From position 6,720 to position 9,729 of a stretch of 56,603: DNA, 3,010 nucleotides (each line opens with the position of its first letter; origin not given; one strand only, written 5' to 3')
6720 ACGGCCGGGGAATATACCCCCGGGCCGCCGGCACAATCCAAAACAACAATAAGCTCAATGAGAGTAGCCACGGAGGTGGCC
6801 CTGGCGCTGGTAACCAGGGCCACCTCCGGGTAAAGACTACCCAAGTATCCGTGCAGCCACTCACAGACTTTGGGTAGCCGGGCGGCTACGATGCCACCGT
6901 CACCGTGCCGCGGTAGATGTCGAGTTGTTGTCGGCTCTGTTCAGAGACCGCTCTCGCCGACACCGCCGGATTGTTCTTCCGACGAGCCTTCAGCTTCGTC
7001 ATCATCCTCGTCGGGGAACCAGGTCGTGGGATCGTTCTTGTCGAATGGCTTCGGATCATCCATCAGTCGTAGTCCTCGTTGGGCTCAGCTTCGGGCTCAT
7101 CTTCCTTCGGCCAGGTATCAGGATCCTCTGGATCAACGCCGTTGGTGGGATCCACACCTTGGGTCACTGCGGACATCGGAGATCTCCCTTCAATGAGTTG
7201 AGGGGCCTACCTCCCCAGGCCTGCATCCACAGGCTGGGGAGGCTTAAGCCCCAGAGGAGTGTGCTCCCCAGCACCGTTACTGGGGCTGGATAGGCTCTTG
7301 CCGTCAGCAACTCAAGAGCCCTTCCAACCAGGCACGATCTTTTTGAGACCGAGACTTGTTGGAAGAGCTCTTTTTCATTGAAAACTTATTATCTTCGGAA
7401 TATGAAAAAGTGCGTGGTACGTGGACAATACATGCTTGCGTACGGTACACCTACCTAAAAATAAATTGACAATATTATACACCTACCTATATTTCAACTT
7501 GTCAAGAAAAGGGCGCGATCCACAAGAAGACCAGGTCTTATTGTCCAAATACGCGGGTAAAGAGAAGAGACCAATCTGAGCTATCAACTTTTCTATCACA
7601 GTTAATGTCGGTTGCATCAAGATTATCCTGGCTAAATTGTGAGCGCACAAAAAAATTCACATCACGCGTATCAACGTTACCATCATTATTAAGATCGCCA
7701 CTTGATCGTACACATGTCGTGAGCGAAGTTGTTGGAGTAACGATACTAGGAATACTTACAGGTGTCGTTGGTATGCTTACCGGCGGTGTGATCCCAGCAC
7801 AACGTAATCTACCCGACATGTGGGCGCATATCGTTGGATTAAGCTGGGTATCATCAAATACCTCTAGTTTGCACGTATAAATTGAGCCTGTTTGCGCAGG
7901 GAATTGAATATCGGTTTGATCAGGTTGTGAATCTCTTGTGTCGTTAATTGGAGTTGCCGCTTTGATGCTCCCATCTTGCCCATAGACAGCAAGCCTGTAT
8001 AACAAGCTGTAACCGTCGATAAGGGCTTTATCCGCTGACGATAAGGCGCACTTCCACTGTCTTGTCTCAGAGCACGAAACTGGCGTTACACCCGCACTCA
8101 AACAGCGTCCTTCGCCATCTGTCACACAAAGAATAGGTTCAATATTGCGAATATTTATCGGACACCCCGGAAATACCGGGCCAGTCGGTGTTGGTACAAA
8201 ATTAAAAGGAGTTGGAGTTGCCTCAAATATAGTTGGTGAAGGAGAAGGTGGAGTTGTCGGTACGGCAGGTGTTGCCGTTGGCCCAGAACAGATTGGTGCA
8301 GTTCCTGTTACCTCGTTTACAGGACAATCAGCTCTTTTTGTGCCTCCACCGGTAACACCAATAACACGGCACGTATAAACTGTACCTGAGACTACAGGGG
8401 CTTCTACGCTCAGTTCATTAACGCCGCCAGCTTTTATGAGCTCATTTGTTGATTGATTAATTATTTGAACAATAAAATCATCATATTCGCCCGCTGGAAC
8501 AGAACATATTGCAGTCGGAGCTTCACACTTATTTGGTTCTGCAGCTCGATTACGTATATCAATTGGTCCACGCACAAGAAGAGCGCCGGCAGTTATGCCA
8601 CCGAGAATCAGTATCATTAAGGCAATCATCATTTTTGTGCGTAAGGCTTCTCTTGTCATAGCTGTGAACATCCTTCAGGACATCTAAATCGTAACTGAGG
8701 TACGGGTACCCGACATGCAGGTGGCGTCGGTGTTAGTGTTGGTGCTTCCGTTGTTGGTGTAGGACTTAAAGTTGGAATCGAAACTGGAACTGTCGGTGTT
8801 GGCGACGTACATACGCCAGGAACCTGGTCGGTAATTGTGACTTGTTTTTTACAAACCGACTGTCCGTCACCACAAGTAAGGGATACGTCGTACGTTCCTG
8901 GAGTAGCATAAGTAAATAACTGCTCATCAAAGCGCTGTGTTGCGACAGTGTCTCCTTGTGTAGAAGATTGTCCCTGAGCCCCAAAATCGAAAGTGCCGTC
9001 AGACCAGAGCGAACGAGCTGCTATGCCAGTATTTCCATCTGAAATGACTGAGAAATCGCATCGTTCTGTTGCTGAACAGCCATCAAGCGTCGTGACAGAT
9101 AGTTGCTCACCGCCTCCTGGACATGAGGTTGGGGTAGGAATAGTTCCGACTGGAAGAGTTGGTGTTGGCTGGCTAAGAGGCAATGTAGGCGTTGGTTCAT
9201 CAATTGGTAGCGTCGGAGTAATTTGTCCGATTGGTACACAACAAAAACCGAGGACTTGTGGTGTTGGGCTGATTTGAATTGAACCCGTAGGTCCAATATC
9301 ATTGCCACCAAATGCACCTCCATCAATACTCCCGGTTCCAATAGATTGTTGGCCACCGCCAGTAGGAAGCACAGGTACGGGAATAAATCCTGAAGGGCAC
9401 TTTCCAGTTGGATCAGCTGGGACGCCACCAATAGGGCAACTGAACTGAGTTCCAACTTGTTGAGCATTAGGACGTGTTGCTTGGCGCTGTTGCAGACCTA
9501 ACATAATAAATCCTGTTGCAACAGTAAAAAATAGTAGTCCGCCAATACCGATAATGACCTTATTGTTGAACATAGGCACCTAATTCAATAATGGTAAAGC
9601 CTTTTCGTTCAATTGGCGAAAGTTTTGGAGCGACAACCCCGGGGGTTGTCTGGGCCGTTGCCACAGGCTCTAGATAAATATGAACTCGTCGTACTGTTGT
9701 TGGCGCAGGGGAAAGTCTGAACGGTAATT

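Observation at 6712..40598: Eight GC-rich single-gene mini-cassettes (ten ORFs) inserted in intergenic gaps of an AT-rich genome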

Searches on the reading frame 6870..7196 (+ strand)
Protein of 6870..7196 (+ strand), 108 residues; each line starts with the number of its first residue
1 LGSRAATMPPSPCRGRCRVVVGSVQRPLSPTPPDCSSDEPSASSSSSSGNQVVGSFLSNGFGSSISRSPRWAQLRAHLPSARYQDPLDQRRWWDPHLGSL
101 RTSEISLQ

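Call 10: search_protein_families(library=pfam, proteins=[window:6870-7196:+], max_evalue=0.1)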
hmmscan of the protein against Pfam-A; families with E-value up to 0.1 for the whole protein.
window:6870-7196:+ (108 aa): 0 families

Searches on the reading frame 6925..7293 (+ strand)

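Call 10: search_protein_families(library=pfam, proteins=[window:6925-7293:+], max_evalue=0.1)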
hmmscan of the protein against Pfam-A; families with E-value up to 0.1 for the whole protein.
window:6925-7293:+ (122 aa): 1 family
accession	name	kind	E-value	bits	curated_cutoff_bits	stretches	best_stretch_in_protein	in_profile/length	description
PF03706.18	LPG_synthase_TM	-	0.069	13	33.4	1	4-72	164-232/302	Lysylphosphatidylglycerol synthase TM region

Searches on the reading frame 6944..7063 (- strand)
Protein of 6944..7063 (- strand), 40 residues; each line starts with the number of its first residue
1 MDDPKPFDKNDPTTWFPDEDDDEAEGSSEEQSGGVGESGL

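Call 91: search_protein_families(library=phrogs, proteins=[window:6944-7063:-], max_evalue=0.05)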
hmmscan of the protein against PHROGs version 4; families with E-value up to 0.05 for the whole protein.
seq(40 aa): 0 families

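Call 92: search_protein_families(library=ncbifam, proteins=[window:6944-7063:-], max_evalue=0.05)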
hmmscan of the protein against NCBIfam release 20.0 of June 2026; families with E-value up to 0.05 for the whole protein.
seq(40 aa): 0 families

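Call 93: search_protein_families(library=padloc, proteins=[window:6944-7063:-], max_evalue=0.05)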
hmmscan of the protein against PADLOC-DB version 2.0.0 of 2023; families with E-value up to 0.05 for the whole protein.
seq(40 aa): 0 families

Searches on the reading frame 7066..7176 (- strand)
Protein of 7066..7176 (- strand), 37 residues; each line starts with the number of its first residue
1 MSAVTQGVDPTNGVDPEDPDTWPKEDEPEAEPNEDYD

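Call 45: list_cluster_members(proteins=[window:7066-7176:-, window:6944-7063:-, window:18636-18899:+, window:20506-20625:+, window:20795-21016:+, window:22303-22515:+, window:23238-23438:+, window:40318-40530:+, window:13944-14147:-, window:18576-18899:+])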
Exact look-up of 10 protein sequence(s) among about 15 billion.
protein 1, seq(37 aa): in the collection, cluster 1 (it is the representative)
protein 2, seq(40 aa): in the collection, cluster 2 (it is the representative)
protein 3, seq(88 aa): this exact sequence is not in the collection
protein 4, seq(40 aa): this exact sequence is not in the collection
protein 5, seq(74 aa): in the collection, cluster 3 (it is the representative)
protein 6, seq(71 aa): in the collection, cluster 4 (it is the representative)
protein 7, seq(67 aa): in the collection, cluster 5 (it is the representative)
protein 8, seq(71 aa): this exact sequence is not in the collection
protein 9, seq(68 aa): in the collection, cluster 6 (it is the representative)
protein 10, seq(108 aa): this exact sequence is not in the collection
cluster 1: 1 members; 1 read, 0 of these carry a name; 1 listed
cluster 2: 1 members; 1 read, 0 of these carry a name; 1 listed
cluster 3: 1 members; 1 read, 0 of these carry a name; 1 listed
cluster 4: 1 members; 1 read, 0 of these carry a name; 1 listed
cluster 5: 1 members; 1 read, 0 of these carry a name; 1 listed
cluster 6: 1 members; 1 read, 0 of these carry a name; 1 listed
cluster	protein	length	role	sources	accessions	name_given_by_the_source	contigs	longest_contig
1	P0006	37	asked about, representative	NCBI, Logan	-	-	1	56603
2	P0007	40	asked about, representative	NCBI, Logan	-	-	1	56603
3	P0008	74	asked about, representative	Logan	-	-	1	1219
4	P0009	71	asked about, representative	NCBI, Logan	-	-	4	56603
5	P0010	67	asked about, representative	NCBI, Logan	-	-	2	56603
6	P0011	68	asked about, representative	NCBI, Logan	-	-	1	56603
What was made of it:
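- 6712..7480 (-): Unit 1. It has a -10 TATAAT at 7474-7479 and a leader of about 290 nt (7177-7467). Two translationally coupled acidic ORFs follow: c1a at 7063-7176 (37 aa) and c1b at 6941-7063 (40 aa), with the stop and start codons overlapping. They are tandem paralogues sharing a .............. motif. The 3' hairpins lie at 6795-6830 and 6716-6752. Both ORFs were called in the NCBI and Logan records (call 45).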

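Call 87: find_encoding_contigs(protein=P0009, flank=10000, max_places=10)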
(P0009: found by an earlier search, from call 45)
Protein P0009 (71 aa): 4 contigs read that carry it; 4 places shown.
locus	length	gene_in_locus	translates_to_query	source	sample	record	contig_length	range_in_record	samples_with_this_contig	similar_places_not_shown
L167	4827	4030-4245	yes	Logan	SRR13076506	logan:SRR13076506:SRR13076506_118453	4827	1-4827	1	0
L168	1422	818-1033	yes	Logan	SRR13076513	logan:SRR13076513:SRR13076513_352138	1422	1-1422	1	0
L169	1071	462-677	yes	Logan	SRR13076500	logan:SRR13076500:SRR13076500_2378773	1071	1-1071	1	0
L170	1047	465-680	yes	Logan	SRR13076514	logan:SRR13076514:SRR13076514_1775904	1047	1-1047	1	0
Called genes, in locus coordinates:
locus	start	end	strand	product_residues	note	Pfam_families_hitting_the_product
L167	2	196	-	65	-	?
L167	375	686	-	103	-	-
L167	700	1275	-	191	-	PF02502:LacAB_rpiB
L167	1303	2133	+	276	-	PF01026:TatD_DNase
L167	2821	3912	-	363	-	PF01926:MMR_HSR1, PF02421:FeoB_N, PF06071:YchF-GTPase_C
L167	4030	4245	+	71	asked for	-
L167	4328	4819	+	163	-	-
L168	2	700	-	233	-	?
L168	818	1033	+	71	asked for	-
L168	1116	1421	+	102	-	?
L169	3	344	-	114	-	?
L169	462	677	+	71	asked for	-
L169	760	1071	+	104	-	?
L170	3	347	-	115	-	?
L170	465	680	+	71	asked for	-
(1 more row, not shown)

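Call 91: search_protein_families(library=phrogs, proteins=[window:7066-7176:-], max_evalue=0.05)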
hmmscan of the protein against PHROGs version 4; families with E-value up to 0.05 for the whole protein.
seq(37 aa): 0 families

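Call 92: search_protein_families(library=ncbifam, proteins=[window:7066-7176:-], max_evalue=0.05)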
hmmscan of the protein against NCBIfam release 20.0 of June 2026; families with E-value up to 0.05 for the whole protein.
seq(37 aa): 0 families

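Call 93: search_protein_families(library=padloc, proteins=[window:7066-7176:-], max_evalue=0.05)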
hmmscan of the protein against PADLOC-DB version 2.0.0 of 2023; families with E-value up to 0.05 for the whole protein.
seq(37 aa): 0 families

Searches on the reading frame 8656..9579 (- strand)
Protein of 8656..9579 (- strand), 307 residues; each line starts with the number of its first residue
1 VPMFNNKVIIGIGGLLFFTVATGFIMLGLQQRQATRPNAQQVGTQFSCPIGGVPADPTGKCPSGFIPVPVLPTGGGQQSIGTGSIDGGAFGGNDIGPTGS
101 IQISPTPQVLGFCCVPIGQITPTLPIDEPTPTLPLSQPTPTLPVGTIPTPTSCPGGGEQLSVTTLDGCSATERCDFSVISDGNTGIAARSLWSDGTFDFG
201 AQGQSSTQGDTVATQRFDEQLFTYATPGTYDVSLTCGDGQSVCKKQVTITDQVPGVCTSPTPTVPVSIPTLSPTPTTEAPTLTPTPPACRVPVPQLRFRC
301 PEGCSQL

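Call 65: search_protein_families(library=pfam, proteins=[window:8656-9579:-], max_evalue=0.001)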
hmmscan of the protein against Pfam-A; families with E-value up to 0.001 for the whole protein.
window:8656-9579:- (307 aa): 0 families
